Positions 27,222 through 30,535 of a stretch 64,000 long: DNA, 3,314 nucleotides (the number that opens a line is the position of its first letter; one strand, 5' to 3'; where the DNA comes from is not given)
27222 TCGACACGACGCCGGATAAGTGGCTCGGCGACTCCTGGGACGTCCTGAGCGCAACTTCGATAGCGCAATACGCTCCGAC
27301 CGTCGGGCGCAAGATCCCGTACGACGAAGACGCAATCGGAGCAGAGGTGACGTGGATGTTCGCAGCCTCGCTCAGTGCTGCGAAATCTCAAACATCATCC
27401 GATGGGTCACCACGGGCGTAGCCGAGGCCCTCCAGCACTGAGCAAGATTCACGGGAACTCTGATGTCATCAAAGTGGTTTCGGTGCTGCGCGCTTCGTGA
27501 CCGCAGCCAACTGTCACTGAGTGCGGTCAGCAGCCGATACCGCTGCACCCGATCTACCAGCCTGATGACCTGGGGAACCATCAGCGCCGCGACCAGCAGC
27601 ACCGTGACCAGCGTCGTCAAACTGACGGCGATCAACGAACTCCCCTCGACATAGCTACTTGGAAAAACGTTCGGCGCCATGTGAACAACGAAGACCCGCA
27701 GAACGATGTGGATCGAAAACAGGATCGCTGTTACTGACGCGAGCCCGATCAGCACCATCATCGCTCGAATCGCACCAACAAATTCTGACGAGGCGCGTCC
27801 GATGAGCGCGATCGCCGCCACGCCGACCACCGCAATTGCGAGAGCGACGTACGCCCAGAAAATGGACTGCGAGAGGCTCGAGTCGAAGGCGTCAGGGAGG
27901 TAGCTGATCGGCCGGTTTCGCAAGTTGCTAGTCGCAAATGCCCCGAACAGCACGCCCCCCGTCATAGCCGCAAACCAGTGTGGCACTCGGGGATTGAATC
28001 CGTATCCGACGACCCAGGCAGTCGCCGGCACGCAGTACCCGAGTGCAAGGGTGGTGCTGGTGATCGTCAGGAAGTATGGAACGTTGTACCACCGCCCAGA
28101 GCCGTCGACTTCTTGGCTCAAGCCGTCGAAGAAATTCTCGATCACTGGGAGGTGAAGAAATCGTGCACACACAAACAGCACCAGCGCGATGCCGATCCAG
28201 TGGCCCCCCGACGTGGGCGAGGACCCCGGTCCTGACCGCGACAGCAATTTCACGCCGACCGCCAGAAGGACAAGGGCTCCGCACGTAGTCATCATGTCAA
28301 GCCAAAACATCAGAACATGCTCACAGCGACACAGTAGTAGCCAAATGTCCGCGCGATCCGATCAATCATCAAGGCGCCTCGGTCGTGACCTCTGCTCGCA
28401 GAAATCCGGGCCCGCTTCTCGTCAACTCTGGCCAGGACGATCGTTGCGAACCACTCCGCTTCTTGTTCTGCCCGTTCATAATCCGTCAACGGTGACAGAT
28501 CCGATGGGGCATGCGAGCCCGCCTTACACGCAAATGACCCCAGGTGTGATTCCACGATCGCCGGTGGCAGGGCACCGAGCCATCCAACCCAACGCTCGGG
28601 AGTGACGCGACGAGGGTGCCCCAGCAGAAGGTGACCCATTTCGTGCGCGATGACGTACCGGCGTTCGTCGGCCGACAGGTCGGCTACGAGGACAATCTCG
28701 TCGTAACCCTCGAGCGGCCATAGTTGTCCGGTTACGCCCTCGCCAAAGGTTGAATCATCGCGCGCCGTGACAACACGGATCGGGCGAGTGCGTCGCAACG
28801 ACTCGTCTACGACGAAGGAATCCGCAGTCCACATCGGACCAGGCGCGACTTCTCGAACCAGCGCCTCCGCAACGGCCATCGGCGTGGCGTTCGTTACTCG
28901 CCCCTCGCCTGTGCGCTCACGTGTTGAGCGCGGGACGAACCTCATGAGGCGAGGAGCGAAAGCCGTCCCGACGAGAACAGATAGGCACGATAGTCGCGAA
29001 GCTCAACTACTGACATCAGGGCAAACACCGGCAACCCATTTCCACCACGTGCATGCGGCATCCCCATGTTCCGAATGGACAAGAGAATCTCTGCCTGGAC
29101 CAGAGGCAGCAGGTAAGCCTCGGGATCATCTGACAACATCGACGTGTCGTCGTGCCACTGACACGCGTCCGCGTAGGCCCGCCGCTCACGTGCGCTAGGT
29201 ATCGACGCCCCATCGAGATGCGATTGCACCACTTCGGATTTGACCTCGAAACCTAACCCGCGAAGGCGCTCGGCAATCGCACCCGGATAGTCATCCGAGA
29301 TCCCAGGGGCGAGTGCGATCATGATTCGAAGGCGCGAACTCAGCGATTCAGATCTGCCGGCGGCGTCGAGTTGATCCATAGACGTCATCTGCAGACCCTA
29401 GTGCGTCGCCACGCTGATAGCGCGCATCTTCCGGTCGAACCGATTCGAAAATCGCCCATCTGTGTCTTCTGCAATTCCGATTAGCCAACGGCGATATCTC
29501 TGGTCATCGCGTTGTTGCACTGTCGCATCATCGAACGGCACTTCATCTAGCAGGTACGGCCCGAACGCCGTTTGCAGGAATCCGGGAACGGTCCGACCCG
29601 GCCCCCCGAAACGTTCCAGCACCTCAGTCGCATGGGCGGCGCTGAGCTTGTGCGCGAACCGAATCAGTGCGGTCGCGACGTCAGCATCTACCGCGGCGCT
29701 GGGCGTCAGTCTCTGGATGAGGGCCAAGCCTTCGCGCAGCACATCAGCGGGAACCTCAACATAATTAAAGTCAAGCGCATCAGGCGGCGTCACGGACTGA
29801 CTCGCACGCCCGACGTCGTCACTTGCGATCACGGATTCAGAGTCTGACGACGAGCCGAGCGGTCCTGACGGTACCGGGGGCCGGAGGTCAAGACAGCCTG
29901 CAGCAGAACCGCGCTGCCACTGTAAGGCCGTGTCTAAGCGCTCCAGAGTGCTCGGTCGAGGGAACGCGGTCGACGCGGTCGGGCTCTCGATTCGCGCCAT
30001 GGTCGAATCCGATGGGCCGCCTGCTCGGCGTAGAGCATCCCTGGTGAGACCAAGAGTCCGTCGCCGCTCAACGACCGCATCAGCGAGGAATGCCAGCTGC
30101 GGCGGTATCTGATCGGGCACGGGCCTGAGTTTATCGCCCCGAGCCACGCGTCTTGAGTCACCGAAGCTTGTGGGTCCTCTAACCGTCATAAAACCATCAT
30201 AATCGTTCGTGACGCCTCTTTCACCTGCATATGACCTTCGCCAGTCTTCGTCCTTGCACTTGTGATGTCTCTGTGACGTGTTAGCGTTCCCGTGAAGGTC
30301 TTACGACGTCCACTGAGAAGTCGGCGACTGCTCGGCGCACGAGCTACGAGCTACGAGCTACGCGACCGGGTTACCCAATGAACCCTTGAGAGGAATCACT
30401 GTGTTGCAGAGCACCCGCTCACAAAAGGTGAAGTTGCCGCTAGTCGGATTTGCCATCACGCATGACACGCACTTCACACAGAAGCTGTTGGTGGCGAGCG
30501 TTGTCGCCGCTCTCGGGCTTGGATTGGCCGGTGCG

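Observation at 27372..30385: Four-gene translationally coupled HTH / unknown / ImmA-protease / polytopic membrane operon facing the transfer genes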

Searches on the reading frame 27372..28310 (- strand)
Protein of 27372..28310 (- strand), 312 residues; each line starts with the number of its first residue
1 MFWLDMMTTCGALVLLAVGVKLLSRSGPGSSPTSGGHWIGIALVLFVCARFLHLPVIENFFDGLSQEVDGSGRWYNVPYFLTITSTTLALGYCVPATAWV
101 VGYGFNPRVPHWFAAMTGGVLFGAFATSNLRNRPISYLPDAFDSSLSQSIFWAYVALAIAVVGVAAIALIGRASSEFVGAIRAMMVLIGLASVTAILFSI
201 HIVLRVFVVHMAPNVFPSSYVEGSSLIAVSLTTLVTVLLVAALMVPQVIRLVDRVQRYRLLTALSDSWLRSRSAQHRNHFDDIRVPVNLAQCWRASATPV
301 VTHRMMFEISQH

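Call 3: search_protein_families(library=pfam, proteins=[window:27372-28310:-], max_evalue=0.1)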
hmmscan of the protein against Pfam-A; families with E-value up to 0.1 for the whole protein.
window:27372-28310:- (312 aa): 0 families

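Call 4: search_protein_families(library=ncbifam, proteins=[window:27372-28310:-], max_evalue=0.1)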
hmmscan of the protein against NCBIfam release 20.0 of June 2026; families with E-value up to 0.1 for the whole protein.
window:27372-28310:- (312 aa): 0 families

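Call 15: find_homologous_proteins(query=window:27372-28310:-, max_evalue=0.001)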
Query window:27372-28310:- (312 aa): 10 proteins with E <= 0.001 among 8000 candidates.
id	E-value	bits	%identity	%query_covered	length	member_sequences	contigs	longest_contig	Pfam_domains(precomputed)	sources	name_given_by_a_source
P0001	2.5e-187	640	100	94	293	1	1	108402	-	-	-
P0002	2.0e-129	450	68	100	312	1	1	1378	-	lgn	-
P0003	9.5e-129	447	67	100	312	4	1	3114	-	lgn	-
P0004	6.0e-126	438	66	100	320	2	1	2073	-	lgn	-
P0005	4.3e-98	347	53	99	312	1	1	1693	-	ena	-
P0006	1.0e-94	336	52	99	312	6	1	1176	-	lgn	-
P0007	1.1e-94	336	53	99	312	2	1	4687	-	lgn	-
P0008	3.4e-93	331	52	99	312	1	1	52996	-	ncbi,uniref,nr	ncbi:hypothetical protein [Williamsia sp. CHRR-6]|uniref:hypothetical protein n=1 Tax=Williamsia sp.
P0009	1.6e-91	325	52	99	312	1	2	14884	-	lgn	-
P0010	1.2e-90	322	52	99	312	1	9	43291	-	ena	-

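Call 16: search_dna_similar(query=window:27372-28310:-, collection=plasmids, mode=protein, max_rows=40, max_evalue=0.001)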
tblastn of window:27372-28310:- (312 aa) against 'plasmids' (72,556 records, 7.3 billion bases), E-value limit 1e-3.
Records with a match: 2; places in all: 2; records where one place covers at least 80% of the query: 2.
Best place of each record, by identity: <60% 2.
By first word of the organism name: Rhodococcus 1; Cryobacterium 1.
By predicted mobility (MOB-suite, as given by PLSDB): non-mobilizable 2.
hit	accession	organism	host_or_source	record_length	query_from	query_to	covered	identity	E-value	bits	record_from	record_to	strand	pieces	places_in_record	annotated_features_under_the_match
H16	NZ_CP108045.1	Rhodococcus sp. NBC_00294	-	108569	4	311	99%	53.2%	8e-72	248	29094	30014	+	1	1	hypothetical protein | SAM-dependent methyltransferase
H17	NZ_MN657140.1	Cryobacterium sp.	-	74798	1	310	99%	52.3%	2e-66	232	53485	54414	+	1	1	hypothetical protein | class I SAM-dependent methyltransferase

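Call 26: search_protein_families(library=pfam, alignment_id=A1, max_evalue=1)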
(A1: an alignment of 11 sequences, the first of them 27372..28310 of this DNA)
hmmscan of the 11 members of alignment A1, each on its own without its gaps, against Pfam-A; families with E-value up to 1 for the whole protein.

A. member 1, window:27372-28310:- (312 aa): 0 families

B. families by the number of members that match (of 11 scanned): 3 families
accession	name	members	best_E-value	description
PF12263.13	DUF3611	1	0.015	Protein of unknown function (DUF3611)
PF15055.12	DMAC1_Dmo2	1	0.46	DMAC1/Dmo2-like domain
PF06305.16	LapA_dom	1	0.64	Lipopolysaccharide assembly protein A domain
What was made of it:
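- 27372..28310 (-): Gene 4, 312 aa: a 7-TM protein, N-terminus out and C-terminus in by the positive-inside rule. It has an acidic outside loop with a short helix (about 52-76) and an Arg-rich cytoplasmic helical tail (about 250-312; conserved R254, R257, W268, W293, A295, E308). It is a short member of the MAB_1171c/DUF6545 superfamily. The protein itself has no direct Pfam or NCBIfam hit (calls 3, 4, 26).
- On MAB_1171c family / DUF6545: The window protein has no hit (calls 3, 4, 26).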

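Call 47: search_protein_representatives(alignment_id=A3)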
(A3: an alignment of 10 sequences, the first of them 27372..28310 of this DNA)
Query: 10 sequences, 312 profile positions. Proteins with E-value up to 0.001 (for the whole library): 21; up to 1e-10: 7; up to 1e-30: 2. The best 21 are listed.
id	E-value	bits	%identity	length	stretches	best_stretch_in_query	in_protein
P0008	8.6e-172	587.0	-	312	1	1-312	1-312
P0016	5.8e-69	249.3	-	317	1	14-309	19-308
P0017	9.3e-20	87.7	-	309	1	9-302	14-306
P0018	1.1e-16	77.6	-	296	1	53-311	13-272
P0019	2.7e-12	63.1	-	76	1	1-51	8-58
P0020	3.8e-12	62.7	-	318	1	23-311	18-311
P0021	6.6e-12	61.9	-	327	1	71-310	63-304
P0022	5.0e-10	55.7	-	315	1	72-310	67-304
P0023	9.9e-10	54.7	-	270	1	87-310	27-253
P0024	2.4e-09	53.5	-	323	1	8-311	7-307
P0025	2.9e-09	53.2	-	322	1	38-311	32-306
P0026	3.5e-09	52.9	-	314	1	16-311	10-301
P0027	4.3e-09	52.7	-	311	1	16-310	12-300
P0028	5.0e-09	52.4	-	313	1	44-311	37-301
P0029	6.8e-09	52.0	-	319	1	61-310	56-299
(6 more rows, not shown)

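Call 49: search_protein_families(library=ncbifam, alignment_id=A8, max_evalue=1)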
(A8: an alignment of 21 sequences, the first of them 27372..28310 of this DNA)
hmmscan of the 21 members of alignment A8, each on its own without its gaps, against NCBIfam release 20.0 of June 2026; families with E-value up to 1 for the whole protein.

A. member 1, window:27372-28310:- (312 aa): 0 families

B. families by the number of members that match (of 21 scanned): 13 families
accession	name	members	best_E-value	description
NF042915.1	MAB_1171c_fam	12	1.6e-15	MAB_1171c family putative transporter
NF002493.1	PRK01816.1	1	0.0095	terminus macrodomain insulation protein YfbV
TIGR02848.1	spore_III_AC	1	0.012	stage III sporulation protein AC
NF052429.1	LpqS_Mycobact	1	0.013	putative copper homeostasis (lipo)protein LpqS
TIGR02615.1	spoVE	1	0.018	stage V sporulation protein E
TIGR03647.1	Na_symport_sm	1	0.023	sodium/substrate symporter small subunit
NF043072.1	GAS_sig_Nterm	1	0.082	SpoV family signaling peptide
NF053808.1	Ssp4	1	0.085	Ssp4 family T6SS effector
TIGR01522.1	ATPase-IIA2_Ca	1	0.11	calcium-transporting P-type ATPase, PMR1-type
NF004812.0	PRK06161.1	1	0.14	K+/H+ antiporter subunit F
NF047839.1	PspM_Rv2743c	1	0.48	phage shock envelope stress response protein PspM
NF045607.1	exo_Victor_syst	1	0.68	XrtV sorting system accessory protein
TIGR01409.1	TAT_signal_seq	1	0.87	twin-arginine translocation signal domain-containing protein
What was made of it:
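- The family name MAB_1171c 'putative transporter' (call 49).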

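Call 59: predict_structure(alignment_id=A8)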
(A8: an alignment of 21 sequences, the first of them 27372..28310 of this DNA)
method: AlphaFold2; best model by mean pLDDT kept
length: 312 residues; sequences in the alignment: 21
mean_pLDDT: 91.0   pTM: 0.85
mean pLDDT of the five models: 91.0, 89.0, 88.5, 88.3, 87.8
residues with pLDDT >= 90: 230; 70-90: 69; 50-70: 13; < 50: 0
segments of 3 or more residues with pLDDT < 50: none
pLDDT, mean of each block of 10 residues (from residue 1): 84 92 78 79 94 89 76 85 95 92 89 96 95 84 94 97 96 93 95 97 95 94 92 91 92 97 96 80 94 96 95 87
secondary structure, 60 per line:
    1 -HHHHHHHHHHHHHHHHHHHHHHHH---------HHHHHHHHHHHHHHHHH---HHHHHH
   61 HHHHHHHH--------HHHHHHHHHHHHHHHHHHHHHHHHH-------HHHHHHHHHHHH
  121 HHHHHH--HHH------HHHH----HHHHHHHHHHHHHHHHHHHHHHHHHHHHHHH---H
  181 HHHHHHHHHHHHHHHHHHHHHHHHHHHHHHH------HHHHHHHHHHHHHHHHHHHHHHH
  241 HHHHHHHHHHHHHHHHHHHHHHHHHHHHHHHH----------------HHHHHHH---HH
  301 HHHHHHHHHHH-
elements in order: H2-25 H35-51 H55-68 H77-101 H109-126 H138-141 H146-176 H180-211 H218-272 H289-295 H299-311
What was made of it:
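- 27372..28310 (-): AF2 pLDDT 91, pTM 0.85 (call 59).
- Checked: The membrane protein has 7 TM helices plus a cytoplasmic helical tail, not about 8 TM (AF2 model, pLDDT 91, call 59).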

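Call 66: fold_search(model_id=the predicted structure, library=pdb)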
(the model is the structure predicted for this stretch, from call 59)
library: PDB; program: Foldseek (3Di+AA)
matches with E <= 10: 399; with E <= 0.001: 0
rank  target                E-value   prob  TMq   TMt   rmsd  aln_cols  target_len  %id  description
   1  9iqt_R                9.2e-02  1.00  0.43  0.45   7.7       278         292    9  structure of niacin-HCA2-Gi (released 2024-10-02)
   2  6osa_R                9.6e-02  0.99  0.41  0.41   8.5       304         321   13  human Neurotensin Receptor 1 (hNTSR1) - Gi1 Protein Complex in non-canonical conformation (NC state) (released 2019-07-10)
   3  8wvu_A                1.1e-01  1.00  0.44  0.22   6.3       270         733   13  Cryo-EM structure of LGR4 in complex with Rspo1 and RNF43 (released 2024-10-30)
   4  8utd_R                1.2e-01  0.97  0.39  0.40   8.3       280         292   11  CryoEM Structure of HCA2-Gi1 in complex with MK-1903 (released 2025-02-26)
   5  8y51_R                1.3e-01  0.99  0.39  0.43   8.2       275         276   11  Cryo-EM structure of the BRS3-Gq complex (released 2025-02-12)
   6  4xt3_A                1.4e-01  1.00  0.48  0.51   6.5       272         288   11  Structure of a viral GPCR bound to human chemokine CX3CL1 (released 2015-03-04)
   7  9p83_R                1.6e-01  0.98  0.42  0.46   7.9       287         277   11  NTSR1-Gi-NTS(8-13) GTP-Bound Complex in the Non-Canonical, AHD Open State (NC-Open-GTP) (released 2026-03-25)
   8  6uo9_B                2.0e-01  0.96  0.39  0.21   8.8       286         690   13  Human metabotropic GABA(B) receptor bound to agonist SKF97541 in its intermediate state 2 (released 2020-06-10)
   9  9lz2_R                2.2e-01  0.92  0.41  0.44  12.7       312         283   10  Cryo-EM structure of PTH1R(V2RC)-beta-arrestin1 complex (released 2026-03-11)
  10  6z8n                  2.2e-01  0.95  0.39  0.30  10.3       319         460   13  Crystal structure of the neurotensin receptor 1 in complex with the small-molecule full agonist SRI-9829 (released 2021-02-10)
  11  6os9_R                2.2e-01  0.94  0.37  0.38   9.1       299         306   11  human Neurotensin Receptor 1 (hNTSR1) - Gi1 Protein Complex in canonical conformation (C state) (released 2019-07-10)
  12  6yvr_AAA              2.2e-01  0.75  0.32  0.25  15.1       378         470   14  Crystal structure of the neurotensin receptor 1 in complex with the peptide full agonist NTS8-13 (released 2021-02-10)
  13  8jd3_3                2.3e-01  0.99  0.42  0.20   7.1       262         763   13  Cryo-EM structure of Gi1-bound mGlu2-mGlu3 heterodimer (released 2023-06-21)
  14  9ima_A                2.4e-01  0.99  0.45  0.53   7.5       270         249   11  Cryo-EM structure for the GPRC5D complexed with Talquetamab Fab (released 2024-09-11)
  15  9ii3_B                2.7e-01  0.99  0.43  0.20   7.1       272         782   10  Cryo-EM Structure of the 2:1 Complex of mGlu3 and beta-arrestin1 (released 2025-03-05)
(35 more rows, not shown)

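Call 68: search_protein_families(library=padloc, proteins=[window:27372-28310:-], max_evalue=0.01)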
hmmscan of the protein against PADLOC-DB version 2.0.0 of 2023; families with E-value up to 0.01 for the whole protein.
window:27372-28310:- (312 aa): 0 families

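Call 118: search_protein_families(library=phrogs, proteins=[window:27372-28310:-], max_evalue=0.001)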
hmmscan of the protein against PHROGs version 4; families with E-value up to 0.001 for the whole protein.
window:27372-28310:- (312 aa): 0 families

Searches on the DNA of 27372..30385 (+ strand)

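Call 7: search_dna_similar(query=window:27372-30385:+, collection=plasmids, mode=near, max_rows=20)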
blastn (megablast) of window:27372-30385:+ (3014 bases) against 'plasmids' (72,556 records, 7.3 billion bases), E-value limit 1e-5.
No match.
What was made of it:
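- Tried and rejected: A search of the operon against plasmids found no match (call 7).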
